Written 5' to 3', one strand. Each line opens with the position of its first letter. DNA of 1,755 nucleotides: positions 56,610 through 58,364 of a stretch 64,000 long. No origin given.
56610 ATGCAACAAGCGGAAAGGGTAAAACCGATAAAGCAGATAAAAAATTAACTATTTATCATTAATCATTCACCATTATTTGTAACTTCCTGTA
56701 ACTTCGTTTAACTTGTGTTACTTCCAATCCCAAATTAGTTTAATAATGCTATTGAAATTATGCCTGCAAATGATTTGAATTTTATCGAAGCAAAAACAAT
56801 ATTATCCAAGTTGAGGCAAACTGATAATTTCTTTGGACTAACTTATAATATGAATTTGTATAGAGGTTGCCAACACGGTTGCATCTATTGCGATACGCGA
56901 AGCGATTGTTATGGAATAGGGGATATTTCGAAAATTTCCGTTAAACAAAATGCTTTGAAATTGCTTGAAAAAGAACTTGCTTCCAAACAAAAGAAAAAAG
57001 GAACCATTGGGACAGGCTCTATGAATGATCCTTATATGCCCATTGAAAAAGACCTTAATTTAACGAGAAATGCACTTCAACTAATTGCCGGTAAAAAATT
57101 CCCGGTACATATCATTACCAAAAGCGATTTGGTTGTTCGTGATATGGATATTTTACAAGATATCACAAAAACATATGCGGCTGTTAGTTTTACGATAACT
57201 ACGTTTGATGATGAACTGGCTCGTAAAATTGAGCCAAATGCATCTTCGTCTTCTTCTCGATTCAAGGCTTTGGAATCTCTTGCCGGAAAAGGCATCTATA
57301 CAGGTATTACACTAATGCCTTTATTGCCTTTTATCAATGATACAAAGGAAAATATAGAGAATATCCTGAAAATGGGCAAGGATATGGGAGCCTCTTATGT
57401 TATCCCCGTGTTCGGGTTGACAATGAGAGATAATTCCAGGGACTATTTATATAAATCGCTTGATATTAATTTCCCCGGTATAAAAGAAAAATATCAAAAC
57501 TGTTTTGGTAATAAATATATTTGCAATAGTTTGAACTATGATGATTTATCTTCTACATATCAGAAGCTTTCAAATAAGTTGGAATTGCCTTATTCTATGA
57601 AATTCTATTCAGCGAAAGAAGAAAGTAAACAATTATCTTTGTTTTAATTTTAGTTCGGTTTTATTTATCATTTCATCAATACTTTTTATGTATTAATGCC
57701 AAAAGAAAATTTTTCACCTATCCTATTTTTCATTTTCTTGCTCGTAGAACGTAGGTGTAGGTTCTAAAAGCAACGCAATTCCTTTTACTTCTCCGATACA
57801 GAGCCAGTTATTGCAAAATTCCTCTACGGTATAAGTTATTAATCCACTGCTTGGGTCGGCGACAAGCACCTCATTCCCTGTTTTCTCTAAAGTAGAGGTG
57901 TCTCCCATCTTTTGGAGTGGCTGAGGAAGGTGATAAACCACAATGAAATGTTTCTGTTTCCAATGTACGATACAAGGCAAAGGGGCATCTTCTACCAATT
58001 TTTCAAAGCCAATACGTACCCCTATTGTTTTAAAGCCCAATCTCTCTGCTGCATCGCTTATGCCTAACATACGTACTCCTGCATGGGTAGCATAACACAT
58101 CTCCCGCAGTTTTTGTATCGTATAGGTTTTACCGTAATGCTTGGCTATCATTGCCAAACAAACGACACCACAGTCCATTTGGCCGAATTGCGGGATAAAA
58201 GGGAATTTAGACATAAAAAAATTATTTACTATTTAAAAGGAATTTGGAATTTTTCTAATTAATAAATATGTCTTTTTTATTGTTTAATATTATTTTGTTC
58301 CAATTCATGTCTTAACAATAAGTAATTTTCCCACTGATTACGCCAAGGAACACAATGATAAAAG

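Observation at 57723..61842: RiPP-like locus whose precursor fuses a double-glycine leader and Cys-rich core to two T9SS sorting domains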

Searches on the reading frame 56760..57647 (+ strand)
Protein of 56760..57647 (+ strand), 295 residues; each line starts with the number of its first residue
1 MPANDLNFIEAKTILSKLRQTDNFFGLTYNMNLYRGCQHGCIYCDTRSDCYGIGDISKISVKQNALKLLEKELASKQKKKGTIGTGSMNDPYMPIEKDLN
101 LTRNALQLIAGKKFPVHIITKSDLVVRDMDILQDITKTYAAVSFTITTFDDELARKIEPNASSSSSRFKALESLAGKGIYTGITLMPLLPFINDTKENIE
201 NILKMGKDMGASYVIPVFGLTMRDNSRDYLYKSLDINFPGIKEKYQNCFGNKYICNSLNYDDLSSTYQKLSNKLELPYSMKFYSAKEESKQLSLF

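Call 3: search_protein_families(library=pfam, proteins=[window:56760-57647:+], max_evalue=1)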
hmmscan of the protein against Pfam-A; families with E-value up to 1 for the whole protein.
window:56760-57647:+ (295 aa): 3 families
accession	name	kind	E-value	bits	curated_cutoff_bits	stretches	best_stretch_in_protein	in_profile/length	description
PF04055.27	Radical_SAM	-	1.2e-14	55.3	29.5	1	31-200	1-160/166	Radical SAM superfamily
PF09382.16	RQC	-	0.13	12.5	23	1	10-73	10-76/114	RQC domain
PF08902.16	DUF1848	-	0.6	10.3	30.5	0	129-177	65-111/262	Domain of unknown function (DUF1848)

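Call 4: search_protein_families(library=ncbifam, proteins=[window:56760-57647:+], max_evalue=1)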
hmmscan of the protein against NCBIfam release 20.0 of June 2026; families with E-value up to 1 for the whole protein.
window:56760-57647:+ (295 aa): 10 families
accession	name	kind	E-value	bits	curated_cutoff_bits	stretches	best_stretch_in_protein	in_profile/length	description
NF033668.1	rSAM_PA0069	hypoth_equivalog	4.5e-51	173.9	360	1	9-232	41-270/348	PA0069 family radical SAM protein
NF038135.1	rSAM_Rv2578c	equivalog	5.6e-41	140.6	430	1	9-270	43-310/317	Rv2578c family radical SAM protein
NF038136.1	rSAM_Rv_intein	exception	8.3e-33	114.1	700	2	57-251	354-548/574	intein-containing Rv2578c family radical SAM protein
TIGR04470.1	rSAM_mob_pairB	equivalog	7.7e-24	84.5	410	1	28-279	19-257/285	radical SAM mobile pair protein B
TIGR04070.1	photo_TT_lyase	equivalog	1.5e-05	24.1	400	1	28-204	78-248/338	spore photoproduct lyase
TIGR04471.1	rSAM_mob_pairA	equivalog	0.0082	15.6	355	1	29-72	8-54/220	radical SAM mobile pair protein A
TIGR04013.1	B12_SAM_MJ_1487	hypoth_equivalog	0.069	12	251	1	26-46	149-169/382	TIGR04013 family B12-binding domain/radical SAM domain-containing protein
NF048010.1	SfplDhtActHpsHDes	equivalog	0.072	11.9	430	1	128-209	172-252/298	(2S)-3-sulfopropanediol dehydratase activating enzyme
NF006837.0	PRK09357.1-2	equivalog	0.11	11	575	1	174-228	80-134/428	dihydroorotase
NF010416.0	PRK13842.1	subfamily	0.14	11.4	360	1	95-158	74-132/267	conjugal transfer protein TrbJ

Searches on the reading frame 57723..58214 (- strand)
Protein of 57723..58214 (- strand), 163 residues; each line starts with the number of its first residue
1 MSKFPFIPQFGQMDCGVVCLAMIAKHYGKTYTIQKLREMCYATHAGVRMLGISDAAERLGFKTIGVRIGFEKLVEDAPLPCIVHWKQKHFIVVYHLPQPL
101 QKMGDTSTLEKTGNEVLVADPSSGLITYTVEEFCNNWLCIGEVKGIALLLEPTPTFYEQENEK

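Call 3: search_protein_families(library=pfam, proteins=[window:57723-58214:-], max_evalue=1)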
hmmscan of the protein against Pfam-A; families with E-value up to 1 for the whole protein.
window:57723-58214:- (163 aa): 3 families
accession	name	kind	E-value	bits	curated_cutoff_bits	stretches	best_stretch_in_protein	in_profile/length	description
PF03412.21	Peptidase_C39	-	1.3e-32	112.9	22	2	3-95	1-94/133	Peptidase C39 family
PF09778.15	Guanylate_cyc_2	-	0.019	14.8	28.1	1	6-44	3-42/212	Guanylylate cyclase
PF13529.12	Peptidase_C39_2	-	0.025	15.6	24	1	3-43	2-44/143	Peptidase_C39 like family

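Call 4: search_protein_families(library=ncbifam, proteins=[window:57723-58214:-], max_evalue=1)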
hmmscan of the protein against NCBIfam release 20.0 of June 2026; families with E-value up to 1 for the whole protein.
window:57723-58214:- (163 aa): 7 families
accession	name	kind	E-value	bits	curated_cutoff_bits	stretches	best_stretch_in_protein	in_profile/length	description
TIGR03796.1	NHLM_micro_ABC1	equivalog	1.7e-20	72.8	853.3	1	4-160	2-136/710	NHLP family bacteriocin export ABC transporter peptidase/permease/ATPase subunit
TIGR01193.1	bacteriocin_ABC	subfamily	1.4e-15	56.9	523.85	1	10-159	2-137/708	peptide cleavage/export ABC transporter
NF045998.1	cleave_ABC_plasm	equivalog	6.4e-05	21.4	500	1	9-136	2-120/673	Mbov_0121 family peptidase domain-containing ABC transporter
TIGR01846.1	type_I_sec_HlyB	subfamily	0.00046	18.6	725.55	1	16-93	1-77/694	type I secretion system permease/ATPase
TIGR03375.1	type_I_sec_LssB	subfamily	0.0015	16.9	693.1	1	19-96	6-82/696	type I secretion system permease/ATPase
NF058616.2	C39_FapD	equivalog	0.009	15.3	330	1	44-138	91-172/224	fibril amyloid maturation endopeptidase FapD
NF033920.0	C39_PA2778_fam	equivalog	0.032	13.6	150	1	2-42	3-42/255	PA2778 family cysteine peptidase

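Call 25: search_solved_structures(query=window:57723-58214:-, show_alignments=2, max_evalue=0.001)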
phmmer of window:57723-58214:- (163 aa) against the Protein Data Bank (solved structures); distinct sequences matched with E-value up to 0.001: 12.
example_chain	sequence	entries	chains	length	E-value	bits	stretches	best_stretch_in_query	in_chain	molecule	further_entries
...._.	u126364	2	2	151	8.2e-18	68.1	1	3-153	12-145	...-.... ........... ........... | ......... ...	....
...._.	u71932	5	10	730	4.6e-17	65.7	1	3-156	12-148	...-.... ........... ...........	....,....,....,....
4s0f_A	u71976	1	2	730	4.6e-17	65.7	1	3-156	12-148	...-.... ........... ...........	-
8vp3_A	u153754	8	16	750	4.9e-17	65.6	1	3-156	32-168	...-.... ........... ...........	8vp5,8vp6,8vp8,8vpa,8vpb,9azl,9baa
6v9z_A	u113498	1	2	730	8.4e-16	61.5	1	3-156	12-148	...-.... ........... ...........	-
3k8u_A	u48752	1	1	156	3.3e-15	59.6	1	4-105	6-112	Putative ABC transporter, ATP-binding protein ComA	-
5xe8_A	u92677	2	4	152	3.7e-15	59.4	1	4-105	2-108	Putative ABC transporter, ATP-binding protein ComA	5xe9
6mpz_A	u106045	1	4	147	5.5e-15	58.9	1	2-94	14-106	Double Glycine Motif Protease domain from AMS/PCAT Transporter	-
8vp9_A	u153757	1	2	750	1.1e-12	51.4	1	3-155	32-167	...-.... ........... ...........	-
8hf7_A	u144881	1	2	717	5.9e-11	45.8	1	5-96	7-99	Competence factor transporting ATP-binding protein/permease ComA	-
8hf4_A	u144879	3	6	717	5.9e-11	45.8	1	5-96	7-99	Transport/processing ATP-binding protein ComA | Competence factor transporting ATP-binding protein/permease ComA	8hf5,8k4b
8hf6_A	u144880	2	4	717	6e-11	45.8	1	5-96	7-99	Competence factor transporting ATP-binding protein/permease ComA | Transport/processing ATP-binding protein ComA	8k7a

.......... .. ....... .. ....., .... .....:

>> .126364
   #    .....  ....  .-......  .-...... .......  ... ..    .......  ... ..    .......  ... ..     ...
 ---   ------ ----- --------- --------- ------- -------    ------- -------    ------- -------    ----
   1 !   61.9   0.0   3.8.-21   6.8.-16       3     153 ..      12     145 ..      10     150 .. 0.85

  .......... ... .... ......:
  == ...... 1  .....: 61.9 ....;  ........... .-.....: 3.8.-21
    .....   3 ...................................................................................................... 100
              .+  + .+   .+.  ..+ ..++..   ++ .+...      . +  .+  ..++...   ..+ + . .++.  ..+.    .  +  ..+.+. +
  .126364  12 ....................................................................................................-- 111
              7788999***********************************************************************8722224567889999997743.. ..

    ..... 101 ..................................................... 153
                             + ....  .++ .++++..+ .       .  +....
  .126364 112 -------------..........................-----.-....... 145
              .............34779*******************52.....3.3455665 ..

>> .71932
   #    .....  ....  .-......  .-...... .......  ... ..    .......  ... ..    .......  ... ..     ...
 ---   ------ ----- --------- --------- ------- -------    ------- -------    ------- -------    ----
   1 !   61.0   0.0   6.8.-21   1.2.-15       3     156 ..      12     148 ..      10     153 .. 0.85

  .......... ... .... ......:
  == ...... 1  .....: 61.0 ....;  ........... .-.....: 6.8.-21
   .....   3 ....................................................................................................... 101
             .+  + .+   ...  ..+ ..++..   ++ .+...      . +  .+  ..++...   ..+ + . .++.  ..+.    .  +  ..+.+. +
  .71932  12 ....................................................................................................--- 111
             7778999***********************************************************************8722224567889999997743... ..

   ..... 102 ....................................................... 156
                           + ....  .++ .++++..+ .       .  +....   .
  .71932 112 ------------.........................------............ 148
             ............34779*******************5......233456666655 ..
